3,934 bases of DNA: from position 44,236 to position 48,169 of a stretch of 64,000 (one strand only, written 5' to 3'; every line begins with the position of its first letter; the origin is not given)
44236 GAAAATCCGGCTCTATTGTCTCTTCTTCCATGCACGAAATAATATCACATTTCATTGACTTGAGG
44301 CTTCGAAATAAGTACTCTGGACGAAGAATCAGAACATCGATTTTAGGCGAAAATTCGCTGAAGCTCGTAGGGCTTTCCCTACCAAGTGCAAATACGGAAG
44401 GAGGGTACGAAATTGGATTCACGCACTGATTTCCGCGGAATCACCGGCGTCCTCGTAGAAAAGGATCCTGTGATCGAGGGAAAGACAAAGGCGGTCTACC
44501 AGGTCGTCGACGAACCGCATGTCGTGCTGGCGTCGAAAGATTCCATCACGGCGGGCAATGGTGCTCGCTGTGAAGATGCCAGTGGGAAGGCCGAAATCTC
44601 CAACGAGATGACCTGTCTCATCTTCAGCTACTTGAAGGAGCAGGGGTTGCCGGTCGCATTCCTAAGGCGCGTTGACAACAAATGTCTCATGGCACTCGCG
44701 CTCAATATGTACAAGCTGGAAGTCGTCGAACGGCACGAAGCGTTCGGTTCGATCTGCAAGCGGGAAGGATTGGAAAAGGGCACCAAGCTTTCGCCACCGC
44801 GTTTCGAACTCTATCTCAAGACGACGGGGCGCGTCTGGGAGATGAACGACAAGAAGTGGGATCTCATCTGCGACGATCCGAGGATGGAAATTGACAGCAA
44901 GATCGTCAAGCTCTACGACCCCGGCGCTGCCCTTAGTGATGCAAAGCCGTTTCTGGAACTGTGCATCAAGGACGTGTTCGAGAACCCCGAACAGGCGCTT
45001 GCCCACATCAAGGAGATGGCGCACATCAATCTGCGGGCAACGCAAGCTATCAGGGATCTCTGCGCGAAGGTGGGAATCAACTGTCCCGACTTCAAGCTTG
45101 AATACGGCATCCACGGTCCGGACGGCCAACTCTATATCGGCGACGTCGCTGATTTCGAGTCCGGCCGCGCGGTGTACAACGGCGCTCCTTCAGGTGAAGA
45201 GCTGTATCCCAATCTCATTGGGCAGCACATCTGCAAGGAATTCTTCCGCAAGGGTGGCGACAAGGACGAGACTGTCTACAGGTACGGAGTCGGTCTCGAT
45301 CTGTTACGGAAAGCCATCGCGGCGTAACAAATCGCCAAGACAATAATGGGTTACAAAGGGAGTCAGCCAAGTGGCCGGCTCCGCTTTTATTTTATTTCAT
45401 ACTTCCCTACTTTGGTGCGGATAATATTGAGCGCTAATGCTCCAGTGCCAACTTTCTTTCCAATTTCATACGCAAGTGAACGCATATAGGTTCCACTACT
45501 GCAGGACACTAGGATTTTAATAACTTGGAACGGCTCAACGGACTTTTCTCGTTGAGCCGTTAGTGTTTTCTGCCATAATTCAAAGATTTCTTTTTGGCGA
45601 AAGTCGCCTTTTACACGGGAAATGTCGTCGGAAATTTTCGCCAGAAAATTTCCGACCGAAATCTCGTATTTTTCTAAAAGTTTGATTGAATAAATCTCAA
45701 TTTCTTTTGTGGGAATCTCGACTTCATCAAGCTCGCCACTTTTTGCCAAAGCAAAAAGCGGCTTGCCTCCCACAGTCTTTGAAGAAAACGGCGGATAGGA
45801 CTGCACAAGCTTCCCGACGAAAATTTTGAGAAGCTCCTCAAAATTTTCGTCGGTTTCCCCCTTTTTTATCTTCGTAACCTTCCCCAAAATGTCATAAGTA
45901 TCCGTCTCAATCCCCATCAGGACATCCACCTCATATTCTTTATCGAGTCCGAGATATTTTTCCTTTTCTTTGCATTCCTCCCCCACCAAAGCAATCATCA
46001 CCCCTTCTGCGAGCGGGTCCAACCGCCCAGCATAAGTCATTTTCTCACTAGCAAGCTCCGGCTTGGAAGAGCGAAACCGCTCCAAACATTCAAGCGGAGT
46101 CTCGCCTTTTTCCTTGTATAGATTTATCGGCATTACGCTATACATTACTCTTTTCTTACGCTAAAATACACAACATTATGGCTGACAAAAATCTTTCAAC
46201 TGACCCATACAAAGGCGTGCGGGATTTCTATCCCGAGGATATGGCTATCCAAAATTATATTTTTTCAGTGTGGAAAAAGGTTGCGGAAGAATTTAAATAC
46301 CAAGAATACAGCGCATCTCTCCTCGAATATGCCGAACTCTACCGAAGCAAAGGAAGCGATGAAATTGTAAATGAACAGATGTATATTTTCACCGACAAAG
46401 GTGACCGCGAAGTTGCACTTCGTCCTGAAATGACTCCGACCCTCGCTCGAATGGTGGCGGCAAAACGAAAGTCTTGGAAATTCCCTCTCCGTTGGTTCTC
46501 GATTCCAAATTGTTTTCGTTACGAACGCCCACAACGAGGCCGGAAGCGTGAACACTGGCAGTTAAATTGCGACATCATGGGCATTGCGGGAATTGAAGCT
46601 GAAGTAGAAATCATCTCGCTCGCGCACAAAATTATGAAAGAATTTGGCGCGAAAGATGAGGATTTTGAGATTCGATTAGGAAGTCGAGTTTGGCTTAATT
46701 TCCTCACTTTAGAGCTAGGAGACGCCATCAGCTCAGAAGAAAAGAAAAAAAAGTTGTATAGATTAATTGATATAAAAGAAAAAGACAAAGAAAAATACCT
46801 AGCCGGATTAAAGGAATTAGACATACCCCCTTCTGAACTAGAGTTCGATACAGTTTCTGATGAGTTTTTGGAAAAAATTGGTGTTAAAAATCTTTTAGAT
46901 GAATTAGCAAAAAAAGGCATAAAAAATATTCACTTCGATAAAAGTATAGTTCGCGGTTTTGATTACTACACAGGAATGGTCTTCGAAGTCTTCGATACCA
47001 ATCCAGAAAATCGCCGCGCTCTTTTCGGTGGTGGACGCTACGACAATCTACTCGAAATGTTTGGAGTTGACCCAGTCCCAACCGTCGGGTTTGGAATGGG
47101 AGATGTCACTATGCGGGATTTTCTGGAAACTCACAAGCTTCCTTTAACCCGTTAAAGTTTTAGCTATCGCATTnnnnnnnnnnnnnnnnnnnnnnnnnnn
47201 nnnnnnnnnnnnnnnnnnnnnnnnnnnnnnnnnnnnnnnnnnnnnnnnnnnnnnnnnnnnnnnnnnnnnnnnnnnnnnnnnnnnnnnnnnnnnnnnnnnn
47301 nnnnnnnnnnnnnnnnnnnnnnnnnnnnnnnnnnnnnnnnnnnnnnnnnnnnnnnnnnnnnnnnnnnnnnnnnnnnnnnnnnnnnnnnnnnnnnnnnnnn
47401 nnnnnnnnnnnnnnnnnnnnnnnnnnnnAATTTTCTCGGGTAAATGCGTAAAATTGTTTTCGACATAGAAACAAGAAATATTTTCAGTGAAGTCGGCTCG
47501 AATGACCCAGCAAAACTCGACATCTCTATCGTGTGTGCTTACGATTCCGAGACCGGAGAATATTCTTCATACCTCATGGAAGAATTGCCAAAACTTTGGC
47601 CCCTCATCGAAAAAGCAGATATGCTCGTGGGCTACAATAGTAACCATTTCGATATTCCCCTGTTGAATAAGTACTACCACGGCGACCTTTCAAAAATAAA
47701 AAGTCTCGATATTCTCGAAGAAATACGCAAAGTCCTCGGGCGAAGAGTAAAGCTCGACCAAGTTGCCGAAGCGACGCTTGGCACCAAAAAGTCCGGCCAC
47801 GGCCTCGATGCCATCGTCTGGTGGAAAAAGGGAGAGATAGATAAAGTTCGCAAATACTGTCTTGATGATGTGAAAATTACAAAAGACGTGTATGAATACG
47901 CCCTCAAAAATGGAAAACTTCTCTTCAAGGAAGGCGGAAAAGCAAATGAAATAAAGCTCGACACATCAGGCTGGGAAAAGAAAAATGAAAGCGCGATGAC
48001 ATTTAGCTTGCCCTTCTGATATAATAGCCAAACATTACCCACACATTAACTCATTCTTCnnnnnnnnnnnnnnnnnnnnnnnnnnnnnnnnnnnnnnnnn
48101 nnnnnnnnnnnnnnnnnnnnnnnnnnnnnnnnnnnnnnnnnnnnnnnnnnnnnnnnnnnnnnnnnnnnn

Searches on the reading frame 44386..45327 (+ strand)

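Call 42: search_protein_families(library=pfam, proteins=[window:44386-45327:+], max_evalue=0.001)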
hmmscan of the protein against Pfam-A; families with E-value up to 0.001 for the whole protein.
window:44386-45327:+ (313 aa): 1 family
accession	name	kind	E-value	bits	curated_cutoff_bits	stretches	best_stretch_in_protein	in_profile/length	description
PF01259.24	SAICAR_synt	-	3.2e-33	115.9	20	2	29-147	2-120/233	SAICAR synthetase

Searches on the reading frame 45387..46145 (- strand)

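Call 43: search_protein_families(library=pfam, proteins=[window:45387-46145:-], max_evalue=0.001)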
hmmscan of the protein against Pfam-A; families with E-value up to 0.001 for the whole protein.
window:45387-46145:- (252 aa): 1 family
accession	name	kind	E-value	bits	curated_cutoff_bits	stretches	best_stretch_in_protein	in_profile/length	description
PF01509.24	TruB_N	-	7.9e-30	104.6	27.3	1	31-160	4-133/149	TruB family pseudouridylate synthase (N terminal domain)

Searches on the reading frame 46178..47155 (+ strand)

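Call 43: search_protein_families(library=pfam, proteins=[window:46178-47155:+], max_evalue=0.001)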
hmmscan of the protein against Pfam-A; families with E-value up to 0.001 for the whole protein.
window:46178-47155:+ (325 aa): 3 families
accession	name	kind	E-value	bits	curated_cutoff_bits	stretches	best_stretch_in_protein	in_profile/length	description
PF13393.11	tRNA-synt_His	-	1.1e-39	137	25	1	13-306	1-302/308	Histidyl-tRNA synthetase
PF00587.30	tRNA-synt_2b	-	1.3e-09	38.8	29.3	1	69-163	1-99/179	tRNA synthetase class II core domain (G, H, P, S and T)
PF01409.25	tRNA-synt_2d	-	4.9e-05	23.4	19.8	1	66-158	66-156/246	tRNA synthetases class II core domain (F)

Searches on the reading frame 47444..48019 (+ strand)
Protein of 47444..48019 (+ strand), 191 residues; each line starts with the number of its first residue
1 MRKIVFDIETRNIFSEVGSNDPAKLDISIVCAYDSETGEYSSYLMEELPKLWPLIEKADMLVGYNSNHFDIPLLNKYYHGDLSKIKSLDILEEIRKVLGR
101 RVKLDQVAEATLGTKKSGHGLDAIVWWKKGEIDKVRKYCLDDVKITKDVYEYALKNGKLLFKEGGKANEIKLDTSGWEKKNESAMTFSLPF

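Call 43: search_protein_families(library=pfam, proteins=[window:47444-48019:+], max_evalue=0.001)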
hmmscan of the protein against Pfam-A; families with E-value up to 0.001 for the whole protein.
window:47444-48019:+ (191 aa): 2 families
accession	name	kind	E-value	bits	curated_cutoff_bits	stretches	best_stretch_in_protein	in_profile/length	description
PF13482.12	RNase_H_2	-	2.4e-10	41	22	1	6-153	3-164/165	RNase_H superfamily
PF10108.15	DNA_pol_B_exo2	-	1.2e-06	28.8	24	0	87-150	105-170/213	Predicted 3'-5' exonuclease related to the exonuclease domain of PolB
